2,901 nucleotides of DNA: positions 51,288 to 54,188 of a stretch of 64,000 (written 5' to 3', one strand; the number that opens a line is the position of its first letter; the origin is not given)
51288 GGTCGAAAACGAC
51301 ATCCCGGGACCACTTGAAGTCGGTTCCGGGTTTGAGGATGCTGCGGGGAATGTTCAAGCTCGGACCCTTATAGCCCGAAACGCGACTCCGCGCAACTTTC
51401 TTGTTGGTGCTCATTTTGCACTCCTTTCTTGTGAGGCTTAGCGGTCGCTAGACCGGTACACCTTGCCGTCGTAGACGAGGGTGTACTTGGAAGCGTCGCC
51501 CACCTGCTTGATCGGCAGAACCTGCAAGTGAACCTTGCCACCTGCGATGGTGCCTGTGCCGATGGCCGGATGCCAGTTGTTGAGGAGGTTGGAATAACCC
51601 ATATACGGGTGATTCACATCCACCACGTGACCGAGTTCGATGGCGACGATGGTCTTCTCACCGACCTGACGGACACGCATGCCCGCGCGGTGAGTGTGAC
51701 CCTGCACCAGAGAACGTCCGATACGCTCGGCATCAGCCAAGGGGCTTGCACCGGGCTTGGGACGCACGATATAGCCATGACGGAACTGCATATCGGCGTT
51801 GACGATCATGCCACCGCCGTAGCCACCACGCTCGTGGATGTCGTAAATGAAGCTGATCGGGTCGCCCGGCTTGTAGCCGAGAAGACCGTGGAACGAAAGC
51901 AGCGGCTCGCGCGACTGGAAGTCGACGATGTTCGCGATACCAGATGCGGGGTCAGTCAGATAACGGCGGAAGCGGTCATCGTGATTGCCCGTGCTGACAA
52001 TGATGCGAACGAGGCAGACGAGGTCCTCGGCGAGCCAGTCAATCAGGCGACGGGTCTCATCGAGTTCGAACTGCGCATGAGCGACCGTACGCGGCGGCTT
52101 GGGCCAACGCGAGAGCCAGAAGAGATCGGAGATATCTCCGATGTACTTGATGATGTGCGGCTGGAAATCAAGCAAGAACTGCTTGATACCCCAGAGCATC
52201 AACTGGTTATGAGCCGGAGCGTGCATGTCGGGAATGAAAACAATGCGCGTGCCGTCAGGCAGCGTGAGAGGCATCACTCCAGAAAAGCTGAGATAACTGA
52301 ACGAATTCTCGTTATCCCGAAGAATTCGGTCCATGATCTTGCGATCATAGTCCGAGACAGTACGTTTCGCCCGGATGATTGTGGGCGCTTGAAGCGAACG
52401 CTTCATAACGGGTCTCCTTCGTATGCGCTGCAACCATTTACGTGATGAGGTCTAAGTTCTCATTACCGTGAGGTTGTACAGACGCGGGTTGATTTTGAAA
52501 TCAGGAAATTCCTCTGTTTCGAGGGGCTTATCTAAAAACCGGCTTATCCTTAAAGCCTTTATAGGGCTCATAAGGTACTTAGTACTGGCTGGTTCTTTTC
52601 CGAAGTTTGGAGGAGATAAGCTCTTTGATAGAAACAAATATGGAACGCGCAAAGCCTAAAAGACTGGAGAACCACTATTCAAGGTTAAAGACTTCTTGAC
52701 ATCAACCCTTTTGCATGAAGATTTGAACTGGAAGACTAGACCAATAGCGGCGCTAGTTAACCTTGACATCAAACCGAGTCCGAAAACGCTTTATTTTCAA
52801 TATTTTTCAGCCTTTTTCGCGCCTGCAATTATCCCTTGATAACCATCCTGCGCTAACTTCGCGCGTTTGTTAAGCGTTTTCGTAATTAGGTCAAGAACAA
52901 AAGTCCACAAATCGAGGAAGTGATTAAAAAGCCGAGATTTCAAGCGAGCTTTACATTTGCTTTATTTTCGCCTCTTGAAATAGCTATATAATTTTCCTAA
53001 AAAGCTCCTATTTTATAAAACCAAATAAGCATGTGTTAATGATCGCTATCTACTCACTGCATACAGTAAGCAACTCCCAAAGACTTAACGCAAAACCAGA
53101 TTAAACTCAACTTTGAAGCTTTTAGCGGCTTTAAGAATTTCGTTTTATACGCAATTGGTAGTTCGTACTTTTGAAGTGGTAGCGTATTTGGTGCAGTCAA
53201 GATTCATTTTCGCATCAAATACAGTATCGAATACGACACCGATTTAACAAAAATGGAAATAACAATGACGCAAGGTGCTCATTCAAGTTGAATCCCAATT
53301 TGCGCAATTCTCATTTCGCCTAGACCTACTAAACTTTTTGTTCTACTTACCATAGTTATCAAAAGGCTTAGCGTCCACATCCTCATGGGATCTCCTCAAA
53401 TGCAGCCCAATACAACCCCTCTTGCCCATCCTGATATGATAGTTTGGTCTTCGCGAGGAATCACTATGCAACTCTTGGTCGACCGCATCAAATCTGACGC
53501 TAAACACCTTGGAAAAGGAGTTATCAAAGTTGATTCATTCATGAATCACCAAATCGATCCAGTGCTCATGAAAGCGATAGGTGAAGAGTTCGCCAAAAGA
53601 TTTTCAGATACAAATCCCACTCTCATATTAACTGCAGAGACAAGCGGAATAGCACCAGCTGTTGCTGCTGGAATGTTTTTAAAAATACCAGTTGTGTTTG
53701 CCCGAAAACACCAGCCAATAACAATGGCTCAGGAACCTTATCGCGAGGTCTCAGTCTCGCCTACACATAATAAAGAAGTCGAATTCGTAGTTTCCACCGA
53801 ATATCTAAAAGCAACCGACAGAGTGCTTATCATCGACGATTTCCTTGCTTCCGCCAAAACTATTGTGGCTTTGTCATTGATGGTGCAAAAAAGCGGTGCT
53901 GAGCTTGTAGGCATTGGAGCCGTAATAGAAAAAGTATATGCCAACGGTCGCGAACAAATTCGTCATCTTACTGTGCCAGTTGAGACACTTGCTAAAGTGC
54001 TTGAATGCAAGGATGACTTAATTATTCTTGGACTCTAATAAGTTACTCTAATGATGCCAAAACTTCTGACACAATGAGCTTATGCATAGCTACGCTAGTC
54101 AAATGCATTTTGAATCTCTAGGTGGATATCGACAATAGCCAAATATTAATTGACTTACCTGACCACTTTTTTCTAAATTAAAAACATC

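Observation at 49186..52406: Operon pairing an intact metallophosphoesterase with a degenerate paralog carrying a histone-like tail, plus an atypical HAD-like protein and a small Cys protein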

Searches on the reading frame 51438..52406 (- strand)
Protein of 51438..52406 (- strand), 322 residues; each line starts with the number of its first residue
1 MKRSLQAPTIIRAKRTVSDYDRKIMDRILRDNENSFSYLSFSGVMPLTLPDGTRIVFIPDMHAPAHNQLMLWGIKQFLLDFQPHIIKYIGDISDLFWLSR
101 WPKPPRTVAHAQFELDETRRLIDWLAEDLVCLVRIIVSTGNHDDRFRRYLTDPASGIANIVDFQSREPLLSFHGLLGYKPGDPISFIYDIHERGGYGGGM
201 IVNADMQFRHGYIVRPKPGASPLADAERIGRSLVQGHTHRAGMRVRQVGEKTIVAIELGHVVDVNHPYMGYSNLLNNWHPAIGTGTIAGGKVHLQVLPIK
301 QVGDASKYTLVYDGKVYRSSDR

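Call 3: search_protein_families(library=pfam, proteins=[window:51438-52406:-], max_evalue=1)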
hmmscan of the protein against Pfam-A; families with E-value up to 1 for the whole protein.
window:51438-52406:- (322 aa): 1 family
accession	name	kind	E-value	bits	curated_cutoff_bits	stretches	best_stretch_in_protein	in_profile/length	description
PF00149.33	Metallophos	-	0.0023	18.9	21.5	1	54-155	2-86/191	Calcineurin-like phosphoesterase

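Call 4: search_protein_families(library=phrogs, proteins=[window:51438-52406:-], max_evalue=0.1)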
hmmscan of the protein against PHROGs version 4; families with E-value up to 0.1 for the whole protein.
window:51438-52406:- (322 aa): 2 families
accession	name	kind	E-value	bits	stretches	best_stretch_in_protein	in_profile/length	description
phrog_221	-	other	1.8e-37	130.5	1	51-301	110-350/367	metallo-phosphoesterase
phrog_20266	-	other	0.00023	21.1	1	60-154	182-275/450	metallo-phosphoesterase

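Call 11: search_solved_structures(query=window:51438-52406:-, max_evalue=1, show_alignments=2)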
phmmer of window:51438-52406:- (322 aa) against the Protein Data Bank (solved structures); distinct sequences matched with E-value up to 1: 1.
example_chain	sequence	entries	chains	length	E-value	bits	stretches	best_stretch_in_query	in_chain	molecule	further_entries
9cfa_L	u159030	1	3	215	0.74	11.9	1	272-317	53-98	Fab eOD-CL04.1 lambda light chain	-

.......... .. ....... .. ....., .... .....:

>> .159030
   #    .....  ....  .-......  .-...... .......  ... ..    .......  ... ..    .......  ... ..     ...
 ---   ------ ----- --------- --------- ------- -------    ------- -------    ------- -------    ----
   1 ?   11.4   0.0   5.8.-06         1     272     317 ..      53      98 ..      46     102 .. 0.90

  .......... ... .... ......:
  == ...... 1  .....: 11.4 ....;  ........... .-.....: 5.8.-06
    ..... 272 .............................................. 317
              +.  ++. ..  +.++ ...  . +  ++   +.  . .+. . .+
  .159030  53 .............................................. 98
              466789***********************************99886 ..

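Call 19: search_protein_families(library=padloc, proteins=[window:51438-52406:-], max_evalue=0.1)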
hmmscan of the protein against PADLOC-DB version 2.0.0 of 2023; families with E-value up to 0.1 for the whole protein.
window:51438-52406:- (322 aa): 1 family
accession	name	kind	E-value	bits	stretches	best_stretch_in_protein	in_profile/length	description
PDLC04233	IetS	-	0.032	10.2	1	120-147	439-464/855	-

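Call 20: search_protein_families(library=ncbifam, proteins=[window:51438-52406:-], max_evalue=0.1)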
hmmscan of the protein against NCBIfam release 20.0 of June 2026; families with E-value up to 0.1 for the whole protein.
window:51438-52406:- (322 aa): 0 families

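Call 22: find_homologous_proteins(query=window:51438-52406:-)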
Query window:51438-52406:- (322 aa): 84 proteins with E <= 0.001 among 1176 candidates.
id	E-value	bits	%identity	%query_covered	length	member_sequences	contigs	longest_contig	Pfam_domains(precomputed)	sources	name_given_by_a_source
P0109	3.6e-215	731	98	100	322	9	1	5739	-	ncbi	-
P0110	1.0e-194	664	86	100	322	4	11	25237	-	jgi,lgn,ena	-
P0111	1.7e-185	634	83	100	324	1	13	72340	-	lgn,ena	-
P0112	3.9e-127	442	60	97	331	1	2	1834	PF00149.34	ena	-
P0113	1.2e-124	434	61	93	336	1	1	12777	PF00149.34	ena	-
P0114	3.6e-124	432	56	100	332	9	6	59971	PF00149.34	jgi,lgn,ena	-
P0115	1.2e-121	424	59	91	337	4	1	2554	PF00149.34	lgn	-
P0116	2.1e-121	423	55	98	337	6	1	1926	PF00149.34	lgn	-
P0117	1.1e-120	421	56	100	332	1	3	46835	PF00149.34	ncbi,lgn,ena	-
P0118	1.4e-120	420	55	100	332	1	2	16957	PF00149.34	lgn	-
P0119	3.7e-120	419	61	92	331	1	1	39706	PF00149.34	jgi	-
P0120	1.1e-119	417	59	91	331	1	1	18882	PF00149.34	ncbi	-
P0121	1.1e-119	417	56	98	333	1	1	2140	PF00149.34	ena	-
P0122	1.7e-119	417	57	95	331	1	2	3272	PF00149.34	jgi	-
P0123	2.1e-119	416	55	98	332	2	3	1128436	PF00149.34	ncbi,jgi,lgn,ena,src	-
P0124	3.2e-119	416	59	92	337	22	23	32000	PF00149.34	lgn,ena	-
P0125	3.6e-119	416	60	92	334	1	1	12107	PF00149.34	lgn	-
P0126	4.0e-119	415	59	93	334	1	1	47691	PF00149.34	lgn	-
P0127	2.8e-118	413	58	90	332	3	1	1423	PF00149.34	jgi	-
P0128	3.4e-118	412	56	95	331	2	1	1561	PF00149.34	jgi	jgi:hypothetical protein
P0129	9.6e-118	411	57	93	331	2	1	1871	PF00149.34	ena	-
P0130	1.7e-117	410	56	90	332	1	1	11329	PF00149.34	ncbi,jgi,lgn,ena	jgi:hypothetical protein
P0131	2.3e-117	410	58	93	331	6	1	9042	PF00149.34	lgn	-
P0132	3.0e-117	409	55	98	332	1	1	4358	PF00149.34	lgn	-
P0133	2.1e-116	407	59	91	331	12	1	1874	PF00149.34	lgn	-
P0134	1.2e-115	404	56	93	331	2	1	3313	PF00149.34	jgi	jgi:predicted phosphodiesterase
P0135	1.5e-115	404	59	93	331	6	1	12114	PF00149.34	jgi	jgi:predicted phosphodiesterase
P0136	2.0e-115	403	51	99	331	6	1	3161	PF00149.34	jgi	-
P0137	4.7e-114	399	52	100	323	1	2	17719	PF00149.34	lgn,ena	-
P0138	5.7e-114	399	56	89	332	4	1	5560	PF00149.34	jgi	jgi:hypothetical protein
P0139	3.3e-113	396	56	90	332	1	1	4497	PF00149.34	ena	-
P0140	1.2e-112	394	52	100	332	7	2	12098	PF00149.34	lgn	-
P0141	2.5e-112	393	56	93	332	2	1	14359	PF00149.34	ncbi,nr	ncbi:MAG: metallophosphoesterase [Candidatus Obscuribacterales bacterium]|nr:metallophosphoesterase 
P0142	4.6e-112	392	54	89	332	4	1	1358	PF00149.34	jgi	-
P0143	7.2e-112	392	54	97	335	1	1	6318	PF00149.34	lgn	-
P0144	1.6e-111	391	56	89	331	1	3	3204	PF00149.34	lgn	-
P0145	4.6e-111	389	54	93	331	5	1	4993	PF00149.34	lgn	-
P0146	2.2e-110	387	55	90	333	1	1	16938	PF00149.34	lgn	-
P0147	5.3e-105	369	52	93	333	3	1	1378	PF00149.34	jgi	jgi:hypothetical protein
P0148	1.6e-104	368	53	91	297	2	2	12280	PF00149.34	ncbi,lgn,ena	-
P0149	3.1e-103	363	53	93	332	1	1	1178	PF00149.34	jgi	jgi:hypothetical protein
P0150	5.3e-103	363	52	89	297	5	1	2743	PF00149.34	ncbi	-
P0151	3.0e-102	360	52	93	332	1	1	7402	PF00149.34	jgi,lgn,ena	-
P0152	3.7e-101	356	51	90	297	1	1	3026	PF00149.34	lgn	-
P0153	2.3e-95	337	50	98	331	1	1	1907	PF00149.34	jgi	jgi:predicted phosphodiesterase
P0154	3.2e-94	334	49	95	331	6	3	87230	PF00149.34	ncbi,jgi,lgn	ncbi:MAG TPA: metallophosphoesterase [Planktothrix sp.]|jgi:predicted phosphodiesterase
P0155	4.4e-93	330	48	98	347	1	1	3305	PF00149.34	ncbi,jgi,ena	jgi:hypothetical protein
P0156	8.5e-93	329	48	97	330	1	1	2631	PF00149.34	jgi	jgi:hypothetical protein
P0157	1.3e-92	328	47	90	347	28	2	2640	PF00149.34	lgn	-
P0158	2.6e-91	324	47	98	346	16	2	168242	PF00149.34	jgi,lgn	jgi:hypothetical protein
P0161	1.1e-88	315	46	89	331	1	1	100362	PF00149.34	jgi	jgi:hypothetical protein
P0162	4.2e-88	314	47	89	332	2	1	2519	PF00149.34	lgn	-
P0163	3.0e-87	311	47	94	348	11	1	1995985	PF00149.34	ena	-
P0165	3.7e-86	307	52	77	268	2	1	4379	PF00149.34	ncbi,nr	ncbi:MAG: metallophosphoesterase, partial [Cyanobacteria bacterium]|nr:metallophosphoesterase [Cyano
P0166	1.3e-84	302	44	95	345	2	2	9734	PF00149.34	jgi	jgi:hypothetical protein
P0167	1.8e-83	298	43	99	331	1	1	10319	PF00149.34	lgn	-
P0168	1.0e-82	296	46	93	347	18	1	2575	PF00149.34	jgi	jgi:UDP-2,3-diacylglucosamine pyrophosphatase LpxH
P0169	3.3e-82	294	42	100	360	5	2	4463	PF00149.34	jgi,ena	jgi:hypothetical protein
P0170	9.6e-82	293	42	89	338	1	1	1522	PF00149.34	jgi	-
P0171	5.1e-81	290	48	90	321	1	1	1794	PF00149.34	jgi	-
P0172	8.7e-81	289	48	89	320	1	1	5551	PF00149.34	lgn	-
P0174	1.2e-78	283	47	89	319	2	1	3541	PF00149.34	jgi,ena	jgi:predicted MPP superfamily phosphohydrolase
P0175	1.8e-77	279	46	89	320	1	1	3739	PF00149.34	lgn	-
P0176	2.3e-77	278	46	89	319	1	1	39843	PF00149.34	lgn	-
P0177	4.6e-77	277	46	89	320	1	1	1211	PF00149.34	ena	-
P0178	6.7e-76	273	47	89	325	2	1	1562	PF00149.34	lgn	-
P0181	1.5e-75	272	46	89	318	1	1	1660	PF00149.34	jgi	jgi:hypothetical protein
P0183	4.4e-72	261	43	89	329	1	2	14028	PF00149.34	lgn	-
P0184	9.8e-70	253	41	91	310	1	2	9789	PF00149.34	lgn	-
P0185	7.3e-69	250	47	74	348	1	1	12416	PF00149.34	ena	-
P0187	1.2e-67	246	42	89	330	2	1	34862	PF00149.34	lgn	-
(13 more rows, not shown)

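Call 26: search_dna_similar(query=window:51438-52406:-, collection=phages, mode=protein, max_evalue=0.001, max_rows=25)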
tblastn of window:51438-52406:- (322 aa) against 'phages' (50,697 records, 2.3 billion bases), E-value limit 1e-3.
Records with a match: 1101; places in all: 1101; records where one place covers at least 80% of the query: 529.
Best place of each record, by identity: <60% 1101.
By first word of the organism name: Mycobacterium 931; Streptomyces 79; Rhodococcus 54; Gordonia 28; Caudoviricetes 3; Fromanvirus 2; Verrucomicrobia 2; Thermobifida 1; Bacteriophage 1.
By host as written in the record: Mycobacterium smegmatis mc2 155 676; Mycobacterium smegmatis mc#155 121; Mycobacterium smegmatis mc2155 52; Rhodococcus erythropolis RIA 643 43; Streptomyces griseus ATCC 10137 32; - 27; Gordonia terrae 3612 24; Streptomyces lividans JI 1326 24; and 41 more.
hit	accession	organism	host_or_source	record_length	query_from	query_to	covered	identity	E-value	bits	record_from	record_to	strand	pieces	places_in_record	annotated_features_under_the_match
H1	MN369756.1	Gordonia phage Anon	Gordonia terrae 3612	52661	2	301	93%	26.8%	1e-12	74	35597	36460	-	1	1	58: metallophosphoesterase | 59: hypothetical protein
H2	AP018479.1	Mycobacterium phage GS4E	-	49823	27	318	91%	26.4%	2e-12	74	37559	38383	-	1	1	putative metallophosphoesterase | hypothetical protein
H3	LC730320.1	Mycobacterium phage GS4E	Mycobacterium smegmatis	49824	27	318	91%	26.4%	2e-12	74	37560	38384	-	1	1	record has no annotation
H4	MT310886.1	Mycobacterium phage AN3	Mycobacterium smegmatis mc#155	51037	27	318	91%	26.4%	2e-12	74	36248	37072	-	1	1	59: hypothetical protein | 60: hypothetical protein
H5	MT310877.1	Mycobacterium phage VA6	Mycobacterium smegmatis mc#155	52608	27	318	91%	26.4%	2e-12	74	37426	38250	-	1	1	57: metallophosphoesterase | 58: hypothetical protein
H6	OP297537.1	Mycobacterium phage Deloris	Mycobacterium smegmatis mc#155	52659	27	318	91%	26.4%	2e-12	74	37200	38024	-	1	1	57: metallophosphoesterase | 58: hypothetical protein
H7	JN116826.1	Rhodococcus phage RGL3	Rhodococcus globerulus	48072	40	301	81%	29.3%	2e-11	71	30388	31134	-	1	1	hypothetical protein (x2)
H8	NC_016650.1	Rhodococcus phage RGL3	Rhodococcus globerulus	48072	40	301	81%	29.3%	2e-11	71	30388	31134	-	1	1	metallo-phosphoesterase | hypothetical protein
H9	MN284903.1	Mycobacterium phage GaugeLDP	Mycobacterium smegmatis mc2 155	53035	54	318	82%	29.0%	5e-14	79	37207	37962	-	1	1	54: metallophosphoesterase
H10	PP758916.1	Mycobacterium phage BabyBack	Mycobacterium smegmatis mc2 155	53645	54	318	82%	28.6%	7e-14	78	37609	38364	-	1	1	55: metallophosphatase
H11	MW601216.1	Mycobacterium phage TarsusIV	Mycobacterium smegmatis mc2 155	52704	54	318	82%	28.6%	1e-12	74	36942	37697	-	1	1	55: metallophosphoesterase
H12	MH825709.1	Mycobacterium phage NicoleTera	Mycobacterium smegmatis mc2 155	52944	54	318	82%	28.6%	9e-14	78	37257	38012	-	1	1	54: phosphoesterase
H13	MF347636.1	Streptomyces phage NootNoot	Streptomyces griseus ATCC 10137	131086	45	318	85%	27.4%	3e-8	61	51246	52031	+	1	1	metallophosphoesterase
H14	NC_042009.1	Streptomyces phage NootNoot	Streptomyces griseus ATCC 10137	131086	45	318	85%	27.4%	3e-8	61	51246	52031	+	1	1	metallophosphoesterase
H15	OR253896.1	Streptomyces phage Persimmon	Streptomyces lividans JI 1326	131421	45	318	85%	27.4%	3e-8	61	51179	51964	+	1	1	65: metallophosphoesterase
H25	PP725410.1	Streptomyces phage GiJojo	Streptomyces mirabilis NRRL B-2400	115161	55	317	82%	28.6%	7e-18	90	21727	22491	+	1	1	55: phosphoesterase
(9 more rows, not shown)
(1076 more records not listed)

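Call 29: get_annotated_region(hit=H9, flank=5000)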
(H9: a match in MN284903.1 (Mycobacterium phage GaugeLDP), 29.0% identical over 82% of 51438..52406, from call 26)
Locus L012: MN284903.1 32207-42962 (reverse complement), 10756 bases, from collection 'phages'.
description: Mycobacterium phage GaugeLDP, complete genome.
organism: Mycobacterium phage GaugeLDP (NCBI taxid 2652419)
taxonomy: Viruses; Duplodnaviria; Heunggongvirae; Uroviricota; Caudoviricetes; Pukovnikvirus
host: Mycobacterium smegmatis mc2 155; source: soil; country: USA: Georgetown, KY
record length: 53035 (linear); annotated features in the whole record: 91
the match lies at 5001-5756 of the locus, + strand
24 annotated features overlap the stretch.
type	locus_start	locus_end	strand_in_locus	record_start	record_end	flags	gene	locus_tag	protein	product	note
CDS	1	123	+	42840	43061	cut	68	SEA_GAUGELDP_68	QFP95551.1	hypothetical protein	-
CDS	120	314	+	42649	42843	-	67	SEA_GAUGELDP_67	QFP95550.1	hypothetical protein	-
CDS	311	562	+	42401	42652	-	66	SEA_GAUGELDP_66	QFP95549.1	hypothetical protein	-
CDS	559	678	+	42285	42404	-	65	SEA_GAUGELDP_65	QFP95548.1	hypothetical protein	-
CDS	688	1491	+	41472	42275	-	64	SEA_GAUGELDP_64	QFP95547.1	DnaB-like dsDNA helicase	DNA helicase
CDS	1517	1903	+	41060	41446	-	63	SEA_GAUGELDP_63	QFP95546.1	hypothetical protein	-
CDS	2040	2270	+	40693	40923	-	62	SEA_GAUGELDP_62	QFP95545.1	hypothetical protein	-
CDS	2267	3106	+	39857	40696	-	61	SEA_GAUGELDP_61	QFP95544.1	esterase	-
CDS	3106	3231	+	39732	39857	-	60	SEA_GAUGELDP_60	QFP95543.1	hypothetical protein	membrane protein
CDS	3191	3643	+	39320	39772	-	59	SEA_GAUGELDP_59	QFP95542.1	endonuclease VII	-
CDS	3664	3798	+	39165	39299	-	58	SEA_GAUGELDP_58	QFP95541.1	hypothetical protein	-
CDS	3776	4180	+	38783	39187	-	57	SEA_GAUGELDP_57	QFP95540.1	DNA primase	-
CDS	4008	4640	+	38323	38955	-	56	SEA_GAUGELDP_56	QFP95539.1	DNA primase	-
CDS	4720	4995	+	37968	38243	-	55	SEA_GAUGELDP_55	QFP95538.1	hypothetical protein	-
CDS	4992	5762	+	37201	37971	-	54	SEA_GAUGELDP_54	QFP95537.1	metallophosphoesterase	-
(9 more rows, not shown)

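Call 30: get_annotated_region(hit=H25, flank=5000)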
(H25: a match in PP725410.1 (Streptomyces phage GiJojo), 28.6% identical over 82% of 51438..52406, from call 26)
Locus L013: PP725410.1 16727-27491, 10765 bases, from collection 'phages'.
description: Streptomyces phage GiJojo, complete genome.
organism: Streptomyces phage GiJojo (NCBI taxid 3136618)
taxonomy: Viruses
host: Streptomyces mirabilis NRRL B-2400; source: soil; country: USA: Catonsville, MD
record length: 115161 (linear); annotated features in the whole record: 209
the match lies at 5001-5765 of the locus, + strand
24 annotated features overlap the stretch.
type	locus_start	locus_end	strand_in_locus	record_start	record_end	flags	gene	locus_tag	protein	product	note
CDS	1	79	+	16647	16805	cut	42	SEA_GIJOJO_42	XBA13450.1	hypothetical protein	-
tRNA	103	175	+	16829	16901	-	43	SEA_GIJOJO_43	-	tRNA-Val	tRNA-Val(tac)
CDS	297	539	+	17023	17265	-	44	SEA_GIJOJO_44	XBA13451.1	hypothetical protein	-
tRNA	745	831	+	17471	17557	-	45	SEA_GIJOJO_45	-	tRNA-Ser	tRNA-Ser(gct)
tRNA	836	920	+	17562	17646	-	46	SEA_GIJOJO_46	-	tRNA-Ser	tRNA-Ser(gga)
tRNA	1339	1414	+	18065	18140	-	47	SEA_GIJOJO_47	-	tRNA-Ile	tRNA-Ile(gat)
CDS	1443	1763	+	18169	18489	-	48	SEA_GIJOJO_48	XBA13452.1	thioredoxin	-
tRNA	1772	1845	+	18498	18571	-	49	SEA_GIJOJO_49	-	tRNA-His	tRNA-His(gtg)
CDS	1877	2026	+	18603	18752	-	50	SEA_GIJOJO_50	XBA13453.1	hypothetical protein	-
tRNA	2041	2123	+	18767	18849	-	51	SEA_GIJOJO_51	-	tRNA-Tyr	tRNA-Tyr(gta)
CDS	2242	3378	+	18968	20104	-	52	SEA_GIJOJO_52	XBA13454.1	RNA ligase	-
CDS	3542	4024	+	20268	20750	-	53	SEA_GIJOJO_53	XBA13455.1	membrane protein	-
CDS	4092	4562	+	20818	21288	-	54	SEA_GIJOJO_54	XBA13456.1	HNH endonuclease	-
CDS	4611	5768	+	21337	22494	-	55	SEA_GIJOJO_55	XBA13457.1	phosphoesterase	-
CDS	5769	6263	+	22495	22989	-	56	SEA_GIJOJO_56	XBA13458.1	MazG-like nucleotide pyrophosphohydrolase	-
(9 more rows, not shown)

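Call 32: search_solved_structures(query=A3, max_evalue=1, show_alignments=2)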
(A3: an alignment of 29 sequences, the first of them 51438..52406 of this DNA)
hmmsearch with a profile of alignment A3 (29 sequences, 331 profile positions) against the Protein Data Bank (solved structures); distinct sequences matched with E-value up to 1: 5.
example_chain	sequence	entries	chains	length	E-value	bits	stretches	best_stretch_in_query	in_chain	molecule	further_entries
8qb6_A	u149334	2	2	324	0.0085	18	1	35-85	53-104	Dispersin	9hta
8qak_A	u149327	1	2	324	0.011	17.7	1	36-84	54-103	Glycoside hydrolase family 20 catalytic domain-containing protein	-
2hy1_A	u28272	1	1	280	0.068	15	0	127-165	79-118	Rv0805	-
3ib7_A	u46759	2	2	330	0.12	14.3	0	127-165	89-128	Icc protein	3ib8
2hyp_A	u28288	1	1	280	0.23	13.3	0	127-165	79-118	Hypothetical protein RV0805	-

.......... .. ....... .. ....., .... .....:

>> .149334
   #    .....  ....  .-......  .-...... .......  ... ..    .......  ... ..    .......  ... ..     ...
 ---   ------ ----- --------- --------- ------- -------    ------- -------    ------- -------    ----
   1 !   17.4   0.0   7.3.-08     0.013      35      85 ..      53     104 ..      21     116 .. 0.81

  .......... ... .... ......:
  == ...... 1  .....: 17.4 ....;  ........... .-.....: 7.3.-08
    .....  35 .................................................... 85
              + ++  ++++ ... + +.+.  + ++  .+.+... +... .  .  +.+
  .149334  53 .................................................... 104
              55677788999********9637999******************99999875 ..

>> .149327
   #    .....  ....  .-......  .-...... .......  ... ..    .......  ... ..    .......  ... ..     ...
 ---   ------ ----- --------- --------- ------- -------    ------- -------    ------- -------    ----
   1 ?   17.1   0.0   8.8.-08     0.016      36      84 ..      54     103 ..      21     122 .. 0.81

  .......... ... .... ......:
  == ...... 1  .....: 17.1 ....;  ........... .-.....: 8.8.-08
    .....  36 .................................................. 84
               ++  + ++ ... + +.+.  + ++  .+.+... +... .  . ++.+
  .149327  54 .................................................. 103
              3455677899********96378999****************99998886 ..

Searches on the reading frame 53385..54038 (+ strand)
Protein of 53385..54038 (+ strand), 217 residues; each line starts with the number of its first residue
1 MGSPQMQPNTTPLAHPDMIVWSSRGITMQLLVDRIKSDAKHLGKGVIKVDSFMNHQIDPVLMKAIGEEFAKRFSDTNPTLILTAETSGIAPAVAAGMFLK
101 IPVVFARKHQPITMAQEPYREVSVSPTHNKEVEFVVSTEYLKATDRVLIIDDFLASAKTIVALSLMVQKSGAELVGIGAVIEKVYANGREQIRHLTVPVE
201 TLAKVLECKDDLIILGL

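Call 8: search_protein_families(library=pfam, proteins=[window:53385-54038:+], max_evalue=0.01)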
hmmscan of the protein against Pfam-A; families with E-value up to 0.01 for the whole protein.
window:53385-54038:+ (217 aa): 1 family
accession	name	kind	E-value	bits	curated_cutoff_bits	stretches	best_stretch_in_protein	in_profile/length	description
PF00156.33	Pribosyltran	-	2.3e-08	34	26.3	1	62-183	12-126/158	Phosphoribosyl transferase domain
